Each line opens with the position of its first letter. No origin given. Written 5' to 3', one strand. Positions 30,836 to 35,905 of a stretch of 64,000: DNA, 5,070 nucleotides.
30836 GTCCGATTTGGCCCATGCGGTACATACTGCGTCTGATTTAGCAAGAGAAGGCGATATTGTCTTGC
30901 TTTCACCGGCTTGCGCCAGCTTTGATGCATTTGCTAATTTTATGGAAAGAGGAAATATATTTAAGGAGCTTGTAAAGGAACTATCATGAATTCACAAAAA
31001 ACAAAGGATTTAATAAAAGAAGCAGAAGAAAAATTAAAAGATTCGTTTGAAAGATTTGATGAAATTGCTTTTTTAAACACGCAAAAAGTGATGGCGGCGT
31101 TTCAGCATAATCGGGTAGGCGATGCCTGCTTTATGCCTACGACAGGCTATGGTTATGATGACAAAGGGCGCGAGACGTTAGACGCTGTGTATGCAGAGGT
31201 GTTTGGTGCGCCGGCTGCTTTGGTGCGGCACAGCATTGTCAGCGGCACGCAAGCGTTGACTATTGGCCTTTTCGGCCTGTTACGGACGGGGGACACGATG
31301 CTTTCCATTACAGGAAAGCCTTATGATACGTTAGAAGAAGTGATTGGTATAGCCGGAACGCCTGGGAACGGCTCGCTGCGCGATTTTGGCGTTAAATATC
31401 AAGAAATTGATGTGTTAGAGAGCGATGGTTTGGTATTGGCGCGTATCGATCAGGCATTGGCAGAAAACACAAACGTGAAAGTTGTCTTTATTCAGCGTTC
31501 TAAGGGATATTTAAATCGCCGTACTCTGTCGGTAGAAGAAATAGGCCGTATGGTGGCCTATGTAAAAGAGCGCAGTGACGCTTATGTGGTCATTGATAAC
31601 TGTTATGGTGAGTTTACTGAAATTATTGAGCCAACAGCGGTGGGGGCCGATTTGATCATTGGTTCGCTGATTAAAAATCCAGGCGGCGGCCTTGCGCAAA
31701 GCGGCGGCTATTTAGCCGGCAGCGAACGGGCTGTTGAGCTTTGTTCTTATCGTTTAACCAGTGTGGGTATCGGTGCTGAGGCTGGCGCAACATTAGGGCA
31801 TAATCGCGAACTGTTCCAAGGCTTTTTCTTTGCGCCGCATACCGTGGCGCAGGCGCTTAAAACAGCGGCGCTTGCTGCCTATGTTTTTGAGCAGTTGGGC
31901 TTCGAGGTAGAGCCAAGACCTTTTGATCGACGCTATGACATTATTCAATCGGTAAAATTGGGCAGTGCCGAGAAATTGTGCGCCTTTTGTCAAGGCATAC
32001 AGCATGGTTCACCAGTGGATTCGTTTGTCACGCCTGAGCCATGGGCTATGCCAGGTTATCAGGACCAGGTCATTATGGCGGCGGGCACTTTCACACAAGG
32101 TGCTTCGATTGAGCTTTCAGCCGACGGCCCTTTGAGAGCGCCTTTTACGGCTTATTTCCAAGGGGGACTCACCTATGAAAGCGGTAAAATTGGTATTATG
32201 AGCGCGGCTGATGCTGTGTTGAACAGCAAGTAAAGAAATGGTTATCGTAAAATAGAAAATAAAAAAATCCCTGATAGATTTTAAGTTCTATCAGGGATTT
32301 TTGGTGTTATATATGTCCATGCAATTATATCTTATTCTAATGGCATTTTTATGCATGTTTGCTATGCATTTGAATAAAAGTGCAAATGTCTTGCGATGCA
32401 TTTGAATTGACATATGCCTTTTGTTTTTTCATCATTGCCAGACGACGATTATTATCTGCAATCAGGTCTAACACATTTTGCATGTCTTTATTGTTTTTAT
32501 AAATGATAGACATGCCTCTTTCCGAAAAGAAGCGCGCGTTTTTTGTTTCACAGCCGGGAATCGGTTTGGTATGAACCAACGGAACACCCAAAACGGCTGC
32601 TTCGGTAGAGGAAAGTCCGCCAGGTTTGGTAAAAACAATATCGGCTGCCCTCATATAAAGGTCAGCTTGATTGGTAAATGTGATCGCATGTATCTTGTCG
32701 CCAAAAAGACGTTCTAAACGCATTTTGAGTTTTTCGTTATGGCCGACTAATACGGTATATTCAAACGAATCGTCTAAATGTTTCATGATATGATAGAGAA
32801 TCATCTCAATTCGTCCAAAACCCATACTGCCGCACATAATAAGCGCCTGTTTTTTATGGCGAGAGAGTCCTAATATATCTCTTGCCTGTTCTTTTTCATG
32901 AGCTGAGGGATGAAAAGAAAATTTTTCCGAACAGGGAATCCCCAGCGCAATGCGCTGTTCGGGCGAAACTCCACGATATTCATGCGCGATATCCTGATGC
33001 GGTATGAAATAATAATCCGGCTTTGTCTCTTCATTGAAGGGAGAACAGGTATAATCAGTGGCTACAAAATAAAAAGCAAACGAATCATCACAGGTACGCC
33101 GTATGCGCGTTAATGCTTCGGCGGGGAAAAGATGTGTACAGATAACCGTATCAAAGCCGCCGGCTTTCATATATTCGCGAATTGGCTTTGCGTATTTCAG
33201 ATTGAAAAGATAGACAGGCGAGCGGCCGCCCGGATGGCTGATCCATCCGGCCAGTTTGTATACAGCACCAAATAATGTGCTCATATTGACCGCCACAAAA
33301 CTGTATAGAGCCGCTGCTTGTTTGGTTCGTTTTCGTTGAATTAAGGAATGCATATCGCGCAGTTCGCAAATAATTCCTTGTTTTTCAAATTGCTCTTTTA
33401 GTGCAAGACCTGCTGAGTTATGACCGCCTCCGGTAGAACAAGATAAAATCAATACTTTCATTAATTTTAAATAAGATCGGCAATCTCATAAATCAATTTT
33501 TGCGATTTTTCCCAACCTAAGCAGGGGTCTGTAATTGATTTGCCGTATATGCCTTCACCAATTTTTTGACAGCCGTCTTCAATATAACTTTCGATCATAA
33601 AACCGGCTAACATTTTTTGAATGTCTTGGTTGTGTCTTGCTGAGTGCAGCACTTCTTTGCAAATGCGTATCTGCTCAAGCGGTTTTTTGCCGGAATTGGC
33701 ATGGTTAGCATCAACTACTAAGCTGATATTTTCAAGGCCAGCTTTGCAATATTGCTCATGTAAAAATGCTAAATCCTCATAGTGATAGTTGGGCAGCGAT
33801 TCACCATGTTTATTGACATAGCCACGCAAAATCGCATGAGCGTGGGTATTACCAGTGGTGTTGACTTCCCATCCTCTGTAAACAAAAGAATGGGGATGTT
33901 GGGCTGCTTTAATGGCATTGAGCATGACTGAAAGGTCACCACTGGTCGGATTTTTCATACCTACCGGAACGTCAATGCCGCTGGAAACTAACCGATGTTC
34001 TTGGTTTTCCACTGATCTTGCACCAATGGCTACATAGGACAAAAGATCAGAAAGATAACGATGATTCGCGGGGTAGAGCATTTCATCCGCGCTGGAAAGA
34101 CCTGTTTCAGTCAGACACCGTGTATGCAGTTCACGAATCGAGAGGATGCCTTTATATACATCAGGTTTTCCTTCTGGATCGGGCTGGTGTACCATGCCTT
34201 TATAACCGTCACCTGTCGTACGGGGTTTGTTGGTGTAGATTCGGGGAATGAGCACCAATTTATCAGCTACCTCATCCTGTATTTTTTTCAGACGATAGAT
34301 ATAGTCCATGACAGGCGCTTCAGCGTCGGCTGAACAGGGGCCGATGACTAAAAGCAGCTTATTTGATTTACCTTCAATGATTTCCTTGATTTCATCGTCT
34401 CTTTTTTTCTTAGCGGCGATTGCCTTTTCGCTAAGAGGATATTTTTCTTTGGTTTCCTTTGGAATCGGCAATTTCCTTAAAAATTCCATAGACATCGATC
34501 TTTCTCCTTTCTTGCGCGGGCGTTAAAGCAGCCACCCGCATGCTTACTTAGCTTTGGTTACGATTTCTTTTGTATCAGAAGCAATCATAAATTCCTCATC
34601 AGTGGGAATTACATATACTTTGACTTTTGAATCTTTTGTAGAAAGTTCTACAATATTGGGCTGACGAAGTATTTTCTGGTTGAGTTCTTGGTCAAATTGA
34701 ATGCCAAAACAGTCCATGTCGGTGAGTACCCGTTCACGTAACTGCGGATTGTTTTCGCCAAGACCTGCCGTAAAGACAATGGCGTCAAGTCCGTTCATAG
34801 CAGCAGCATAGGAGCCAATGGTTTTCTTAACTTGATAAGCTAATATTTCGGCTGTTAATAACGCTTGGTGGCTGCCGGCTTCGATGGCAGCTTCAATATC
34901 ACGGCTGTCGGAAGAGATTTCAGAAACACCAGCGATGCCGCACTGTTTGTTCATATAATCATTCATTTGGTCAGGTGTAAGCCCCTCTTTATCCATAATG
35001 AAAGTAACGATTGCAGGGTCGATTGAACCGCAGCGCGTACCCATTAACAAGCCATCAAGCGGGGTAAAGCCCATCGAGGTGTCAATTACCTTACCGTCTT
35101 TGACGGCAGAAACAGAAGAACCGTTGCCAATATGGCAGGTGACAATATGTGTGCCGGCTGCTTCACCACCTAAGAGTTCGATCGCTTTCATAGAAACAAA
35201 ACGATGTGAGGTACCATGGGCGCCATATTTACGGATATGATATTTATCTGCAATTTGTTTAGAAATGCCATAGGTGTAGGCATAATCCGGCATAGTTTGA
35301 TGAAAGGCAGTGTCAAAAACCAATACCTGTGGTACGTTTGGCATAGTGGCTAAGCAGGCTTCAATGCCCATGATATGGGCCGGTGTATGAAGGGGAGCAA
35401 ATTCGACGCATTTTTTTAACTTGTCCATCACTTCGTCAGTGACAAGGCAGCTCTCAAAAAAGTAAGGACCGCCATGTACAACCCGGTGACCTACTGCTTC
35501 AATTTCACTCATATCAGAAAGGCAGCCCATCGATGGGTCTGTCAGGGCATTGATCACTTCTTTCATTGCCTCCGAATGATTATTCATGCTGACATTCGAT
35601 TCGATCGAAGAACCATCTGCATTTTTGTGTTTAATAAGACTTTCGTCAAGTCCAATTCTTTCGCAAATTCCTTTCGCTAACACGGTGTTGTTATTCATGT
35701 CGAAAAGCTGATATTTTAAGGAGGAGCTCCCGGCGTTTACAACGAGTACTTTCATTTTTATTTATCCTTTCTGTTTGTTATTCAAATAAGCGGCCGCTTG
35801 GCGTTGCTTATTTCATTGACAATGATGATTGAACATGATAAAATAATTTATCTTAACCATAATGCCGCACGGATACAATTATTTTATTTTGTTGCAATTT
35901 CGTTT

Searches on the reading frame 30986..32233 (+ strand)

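Call 65: search_protein_families(library=pfam, proteins=[window:30986-32233:+], max_evalue=0.00001)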
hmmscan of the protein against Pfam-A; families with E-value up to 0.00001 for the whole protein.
window:30986-32233:+ (415 aa): 1 family
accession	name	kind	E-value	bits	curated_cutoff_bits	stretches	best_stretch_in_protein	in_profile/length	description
PF06838.17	Met_gamma_lyase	-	4.2e-173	576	24.2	1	7-411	2-404/405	Methionine gamma-lyase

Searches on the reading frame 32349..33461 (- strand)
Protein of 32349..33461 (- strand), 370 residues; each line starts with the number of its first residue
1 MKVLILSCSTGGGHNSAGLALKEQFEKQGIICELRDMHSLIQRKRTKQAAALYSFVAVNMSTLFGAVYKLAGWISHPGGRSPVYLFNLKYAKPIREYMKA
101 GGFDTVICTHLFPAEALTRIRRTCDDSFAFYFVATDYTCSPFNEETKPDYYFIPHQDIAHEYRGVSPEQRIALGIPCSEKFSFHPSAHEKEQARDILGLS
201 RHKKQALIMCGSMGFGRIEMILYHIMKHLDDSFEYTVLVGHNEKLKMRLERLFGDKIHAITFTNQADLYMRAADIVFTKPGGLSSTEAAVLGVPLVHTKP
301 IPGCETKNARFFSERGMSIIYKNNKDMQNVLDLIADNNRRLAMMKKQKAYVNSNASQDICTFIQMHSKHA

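Call 65: search_protein_families(library=pfam, proteins=[window:32349-33461:-], max_evalue=0.00001)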
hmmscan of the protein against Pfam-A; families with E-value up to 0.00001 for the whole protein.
window:32349-33461:- (370 aa): 2 families
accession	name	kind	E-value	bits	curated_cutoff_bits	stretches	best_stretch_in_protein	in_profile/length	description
PF06925.17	MGDG_synth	-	1.4e-12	48.5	25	1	14-176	1-168/169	Monogalactosyldiacylglycerol (MGDG) synthase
PF04101.22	Glyco_tran_28_C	-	1.1e-10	42.3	22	1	207-348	3-154/166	Glycosyltransferase family 28 C-terminal domain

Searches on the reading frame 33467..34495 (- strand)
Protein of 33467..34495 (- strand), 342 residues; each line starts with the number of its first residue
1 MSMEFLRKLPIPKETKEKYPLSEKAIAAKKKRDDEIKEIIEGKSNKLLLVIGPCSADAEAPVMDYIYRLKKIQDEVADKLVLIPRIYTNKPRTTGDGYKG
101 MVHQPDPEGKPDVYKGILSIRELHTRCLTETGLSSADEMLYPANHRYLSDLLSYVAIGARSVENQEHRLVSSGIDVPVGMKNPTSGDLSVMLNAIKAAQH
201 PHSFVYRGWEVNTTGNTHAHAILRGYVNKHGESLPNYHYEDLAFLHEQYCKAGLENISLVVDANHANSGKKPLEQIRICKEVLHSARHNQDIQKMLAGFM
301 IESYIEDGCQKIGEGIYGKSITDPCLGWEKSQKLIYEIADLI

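Call 66: search_protein_families(library=pfam, proteins=[window:33467-34495:-], max_evalue=0.00001)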
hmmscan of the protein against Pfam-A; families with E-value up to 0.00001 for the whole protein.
window:33467-34495:- (342 aa): 1 family
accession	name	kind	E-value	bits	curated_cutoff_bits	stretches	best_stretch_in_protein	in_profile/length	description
PF00793.26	DAHP_synth_1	-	1.3e-44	152.6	25.5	1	32-333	8-267/270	DAHP synthetase I family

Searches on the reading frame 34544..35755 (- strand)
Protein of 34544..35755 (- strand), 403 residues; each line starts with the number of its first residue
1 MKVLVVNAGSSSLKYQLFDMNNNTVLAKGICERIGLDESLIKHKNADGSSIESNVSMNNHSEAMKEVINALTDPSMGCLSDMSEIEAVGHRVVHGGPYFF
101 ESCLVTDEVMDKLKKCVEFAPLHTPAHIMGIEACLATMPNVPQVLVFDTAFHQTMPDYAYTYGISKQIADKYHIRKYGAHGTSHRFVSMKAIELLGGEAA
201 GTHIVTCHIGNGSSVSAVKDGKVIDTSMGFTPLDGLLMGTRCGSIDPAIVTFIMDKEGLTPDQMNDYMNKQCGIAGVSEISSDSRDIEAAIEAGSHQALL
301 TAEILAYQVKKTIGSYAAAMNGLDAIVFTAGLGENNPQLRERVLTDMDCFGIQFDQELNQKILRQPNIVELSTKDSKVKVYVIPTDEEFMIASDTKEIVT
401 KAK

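Call 66: search_protein_families(library=pfam, proteins=[window:34544-35755:-], max_evalue=0.00001)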
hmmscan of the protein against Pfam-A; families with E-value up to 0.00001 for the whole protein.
window:34544-35755:- (403 aa): 1 family
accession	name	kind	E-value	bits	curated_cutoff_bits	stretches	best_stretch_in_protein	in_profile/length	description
PF00871.23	Acetate_kinase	-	6.2e-144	479.9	22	1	2-392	1-391/392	Acetokinase family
